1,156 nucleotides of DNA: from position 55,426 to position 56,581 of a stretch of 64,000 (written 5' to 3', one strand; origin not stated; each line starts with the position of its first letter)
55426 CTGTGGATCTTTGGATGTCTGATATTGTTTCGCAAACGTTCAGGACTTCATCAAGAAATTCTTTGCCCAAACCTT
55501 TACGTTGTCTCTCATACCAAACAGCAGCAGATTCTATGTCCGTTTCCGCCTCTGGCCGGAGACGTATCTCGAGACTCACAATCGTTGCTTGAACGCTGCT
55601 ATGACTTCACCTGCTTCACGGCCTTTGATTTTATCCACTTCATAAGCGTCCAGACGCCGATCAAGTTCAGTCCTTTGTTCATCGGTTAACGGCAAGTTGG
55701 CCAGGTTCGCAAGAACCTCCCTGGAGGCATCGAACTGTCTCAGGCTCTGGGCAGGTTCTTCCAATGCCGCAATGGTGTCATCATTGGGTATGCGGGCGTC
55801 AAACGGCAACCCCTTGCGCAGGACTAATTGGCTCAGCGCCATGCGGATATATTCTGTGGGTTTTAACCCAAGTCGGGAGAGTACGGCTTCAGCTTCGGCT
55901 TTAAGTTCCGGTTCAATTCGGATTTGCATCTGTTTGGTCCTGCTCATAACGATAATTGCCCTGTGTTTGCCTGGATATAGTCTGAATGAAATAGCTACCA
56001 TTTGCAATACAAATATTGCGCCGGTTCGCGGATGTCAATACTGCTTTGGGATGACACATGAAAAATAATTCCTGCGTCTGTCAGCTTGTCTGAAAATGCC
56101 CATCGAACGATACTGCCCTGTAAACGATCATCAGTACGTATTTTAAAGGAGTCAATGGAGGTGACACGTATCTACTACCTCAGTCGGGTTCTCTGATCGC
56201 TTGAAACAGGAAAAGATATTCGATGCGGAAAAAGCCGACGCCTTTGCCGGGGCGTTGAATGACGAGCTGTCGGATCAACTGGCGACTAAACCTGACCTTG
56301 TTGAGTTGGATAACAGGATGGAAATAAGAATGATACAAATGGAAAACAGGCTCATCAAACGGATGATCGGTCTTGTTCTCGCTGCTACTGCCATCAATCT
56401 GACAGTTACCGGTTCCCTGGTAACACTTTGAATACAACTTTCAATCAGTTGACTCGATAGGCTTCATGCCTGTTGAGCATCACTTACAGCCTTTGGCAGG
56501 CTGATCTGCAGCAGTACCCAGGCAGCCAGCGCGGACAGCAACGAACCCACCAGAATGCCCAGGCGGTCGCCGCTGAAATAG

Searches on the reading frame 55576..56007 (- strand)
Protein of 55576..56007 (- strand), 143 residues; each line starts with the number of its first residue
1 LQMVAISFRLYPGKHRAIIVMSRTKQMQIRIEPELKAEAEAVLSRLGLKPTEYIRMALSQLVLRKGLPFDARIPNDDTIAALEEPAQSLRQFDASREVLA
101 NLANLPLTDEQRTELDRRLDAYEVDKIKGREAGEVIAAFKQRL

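Call 3: search_protein_families(library=pfam, proteins=[window:55576-56007:-], max_evalue=0.1)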
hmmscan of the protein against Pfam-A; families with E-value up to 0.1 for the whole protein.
window:55576-56007:- (143 aa): 4 families
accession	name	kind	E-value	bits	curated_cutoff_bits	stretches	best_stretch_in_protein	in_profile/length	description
PF04221.18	RelB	-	5.1e-12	46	22.4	1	26-85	3-64/82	RelB antitoxin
PF09720.15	Unstab_antitox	-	6.6e-06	26.5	23.3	1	99-135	18-54/54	Putative addiction module component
PF21983.2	NikA-like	-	0.014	15.9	27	1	22-57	2-37/72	Mobilization protein NikA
PF19730.4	DUF6221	-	0.016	16.2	27.6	1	64-121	51-98/122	Family of unknown function (DUF6221)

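Call 4: search_protein_families(library=padloc, proteins=[window:55576-56007:-], max_evalue=0.1)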
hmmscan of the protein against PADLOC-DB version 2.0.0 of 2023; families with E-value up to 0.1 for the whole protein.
window:55576-56007:- (143 aa): 0 families

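Call 5: search_protein_families(library=ncbifam, proteins=[window:55576-56007:-], max_evalue=0.1)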
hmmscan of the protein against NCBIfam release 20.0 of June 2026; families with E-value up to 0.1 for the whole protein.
window:55576-56007:- (143 aa): 5 families
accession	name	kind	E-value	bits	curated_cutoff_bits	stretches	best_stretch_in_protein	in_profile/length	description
TIGR02384.1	RelB_DinJ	subfamily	4e-17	62.2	45.65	1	23-99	3-82/85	type II toxin-antitoxin system RelB/DinJ family antitoxin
TIGR02574.1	stabl_TIGR02574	hypoth_equivalog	8.2e-07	28.9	31.9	1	104-129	27-52/65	putative addiction module component, TIGR02574 family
NF008412.0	PRK11235.1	equivalog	2.1e-06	27.8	96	1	27-77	4-54/80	type II toxin-antitoxin system RelB/DinJ family antitoxin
NF050811.1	RelB_ParD_antitoxin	subfamily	6.1e-05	23.2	60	1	29-71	1-43/83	type II toxin-antitoxin system RelB/ParD family antitoxin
NF041551.1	YlcI_YnfO_N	subfamily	0.0056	16.7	30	1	24-43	2-21/42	YlcI/YnfO family protein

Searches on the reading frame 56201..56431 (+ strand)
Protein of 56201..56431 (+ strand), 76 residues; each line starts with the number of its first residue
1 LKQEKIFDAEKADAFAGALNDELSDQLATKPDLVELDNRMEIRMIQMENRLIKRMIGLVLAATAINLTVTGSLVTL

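Call 3: search_protein_families(library=pfam, proteins=[window:56201-56431:+], max_evalue=0.1)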
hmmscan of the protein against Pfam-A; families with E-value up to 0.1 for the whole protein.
window:56201-56431:+ (76 aa): 2 families
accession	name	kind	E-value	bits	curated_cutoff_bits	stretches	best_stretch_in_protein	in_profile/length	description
PF01006.25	HCV_NS4a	-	0.04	14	27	1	55-74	5-24/55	Hepatitis C virus non-structural protein NS4a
PF01914.23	MarC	-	0.065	13.1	23.9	1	45-71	172-198/203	MarC family integral membrane protein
